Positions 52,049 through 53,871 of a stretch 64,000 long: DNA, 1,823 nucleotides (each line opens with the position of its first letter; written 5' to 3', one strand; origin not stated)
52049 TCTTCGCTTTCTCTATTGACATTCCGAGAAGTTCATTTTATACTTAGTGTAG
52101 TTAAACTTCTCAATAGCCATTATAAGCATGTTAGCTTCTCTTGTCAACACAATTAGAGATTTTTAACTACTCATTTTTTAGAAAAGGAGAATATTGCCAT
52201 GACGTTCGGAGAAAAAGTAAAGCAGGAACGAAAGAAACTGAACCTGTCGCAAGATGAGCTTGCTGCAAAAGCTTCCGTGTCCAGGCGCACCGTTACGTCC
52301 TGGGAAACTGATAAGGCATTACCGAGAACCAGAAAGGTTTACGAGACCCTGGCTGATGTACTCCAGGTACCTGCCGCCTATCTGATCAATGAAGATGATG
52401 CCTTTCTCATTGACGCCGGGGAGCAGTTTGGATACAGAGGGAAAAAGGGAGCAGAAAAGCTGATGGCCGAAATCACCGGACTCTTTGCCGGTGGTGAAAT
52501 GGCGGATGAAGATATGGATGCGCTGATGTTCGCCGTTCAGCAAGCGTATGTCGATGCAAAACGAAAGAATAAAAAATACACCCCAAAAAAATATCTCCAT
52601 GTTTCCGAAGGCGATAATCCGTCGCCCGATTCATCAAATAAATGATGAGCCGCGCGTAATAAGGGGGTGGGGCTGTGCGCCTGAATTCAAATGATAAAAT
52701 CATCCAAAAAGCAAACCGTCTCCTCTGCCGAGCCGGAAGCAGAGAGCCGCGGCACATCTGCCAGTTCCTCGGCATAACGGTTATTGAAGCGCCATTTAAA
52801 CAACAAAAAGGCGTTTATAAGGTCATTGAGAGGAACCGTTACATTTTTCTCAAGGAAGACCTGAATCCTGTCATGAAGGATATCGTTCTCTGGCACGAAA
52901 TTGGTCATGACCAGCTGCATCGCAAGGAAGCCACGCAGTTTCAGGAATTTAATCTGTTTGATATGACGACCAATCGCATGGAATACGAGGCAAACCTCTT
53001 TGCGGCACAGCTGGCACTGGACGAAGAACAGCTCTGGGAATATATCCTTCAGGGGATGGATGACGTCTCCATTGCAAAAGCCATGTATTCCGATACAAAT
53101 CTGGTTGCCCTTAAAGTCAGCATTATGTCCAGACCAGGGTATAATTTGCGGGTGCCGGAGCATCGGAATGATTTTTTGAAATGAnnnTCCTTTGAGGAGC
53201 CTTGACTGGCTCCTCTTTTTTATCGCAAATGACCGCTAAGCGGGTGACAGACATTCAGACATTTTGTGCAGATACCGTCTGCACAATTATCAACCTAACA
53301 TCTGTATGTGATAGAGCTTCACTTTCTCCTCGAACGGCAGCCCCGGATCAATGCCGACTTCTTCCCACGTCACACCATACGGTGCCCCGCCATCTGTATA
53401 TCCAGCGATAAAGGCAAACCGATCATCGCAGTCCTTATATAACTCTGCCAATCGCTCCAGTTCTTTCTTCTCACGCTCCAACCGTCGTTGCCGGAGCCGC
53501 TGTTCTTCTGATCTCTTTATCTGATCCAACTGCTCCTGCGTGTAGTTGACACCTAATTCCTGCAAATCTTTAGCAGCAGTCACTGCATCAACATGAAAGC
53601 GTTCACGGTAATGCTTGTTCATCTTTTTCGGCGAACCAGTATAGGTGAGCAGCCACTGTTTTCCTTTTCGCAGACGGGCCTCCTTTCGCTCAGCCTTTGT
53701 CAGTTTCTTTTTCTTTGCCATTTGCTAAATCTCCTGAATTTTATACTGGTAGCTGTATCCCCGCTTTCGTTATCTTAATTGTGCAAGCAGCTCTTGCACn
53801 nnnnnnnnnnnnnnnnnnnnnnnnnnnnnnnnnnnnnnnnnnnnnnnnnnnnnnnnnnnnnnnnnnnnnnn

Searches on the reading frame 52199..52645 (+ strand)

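Call 81: search_protein_families(library=pfam, proteins=[window:52199-52645:+], max_evalue=0.001)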
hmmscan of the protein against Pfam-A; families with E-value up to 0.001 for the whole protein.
window:52199-52645:+ (148 aa): 3 families
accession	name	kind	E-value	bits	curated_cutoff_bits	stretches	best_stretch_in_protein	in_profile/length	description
PF01381.28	HTH_3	-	6.6e-11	42.5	23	1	7-62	1-55/55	Helix-turn-helix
PF13560.12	HTH_31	-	2.4e-08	34.6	27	1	3-60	2-59/64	Helix-turn-helix domain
PF12844.13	HTH_19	-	4.9e-07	30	30.2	1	4-64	1-60/64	Helix-turn-helix domain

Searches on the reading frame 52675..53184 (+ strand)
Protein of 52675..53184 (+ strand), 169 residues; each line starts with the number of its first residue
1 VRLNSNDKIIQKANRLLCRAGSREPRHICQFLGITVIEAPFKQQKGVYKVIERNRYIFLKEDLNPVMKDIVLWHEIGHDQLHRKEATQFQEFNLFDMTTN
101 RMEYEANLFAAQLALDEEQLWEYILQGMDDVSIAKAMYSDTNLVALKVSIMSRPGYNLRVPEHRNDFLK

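Call 81: search_protein_families(library=pfam, proteins=[window:52675-53184:+], max_evalue=0.001)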
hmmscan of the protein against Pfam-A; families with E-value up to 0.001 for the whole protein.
window:52675-53184:+ (169 aa): 1 family
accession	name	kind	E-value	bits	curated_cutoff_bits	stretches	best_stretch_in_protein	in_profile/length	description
PF06114.19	Peptidase_M78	-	4.1e-15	56.1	22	1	30-134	2-108/123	IrrE N-terminal-like domain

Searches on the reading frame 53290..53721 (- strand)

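Call 3: search_protein_families(library=pfam, proteins=[window:53290-53721:-], max_evalue=0.1)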
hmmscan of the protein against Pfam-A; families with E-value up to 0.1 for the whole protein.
window:53290-53721:- (143 aa): 1 family
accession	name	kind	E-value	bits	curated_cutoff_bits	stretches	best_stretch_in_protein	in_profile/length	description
PF09403.15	FadA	-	0.079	13.9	28.5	1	62-106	6-52/99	Adhesion protein FadA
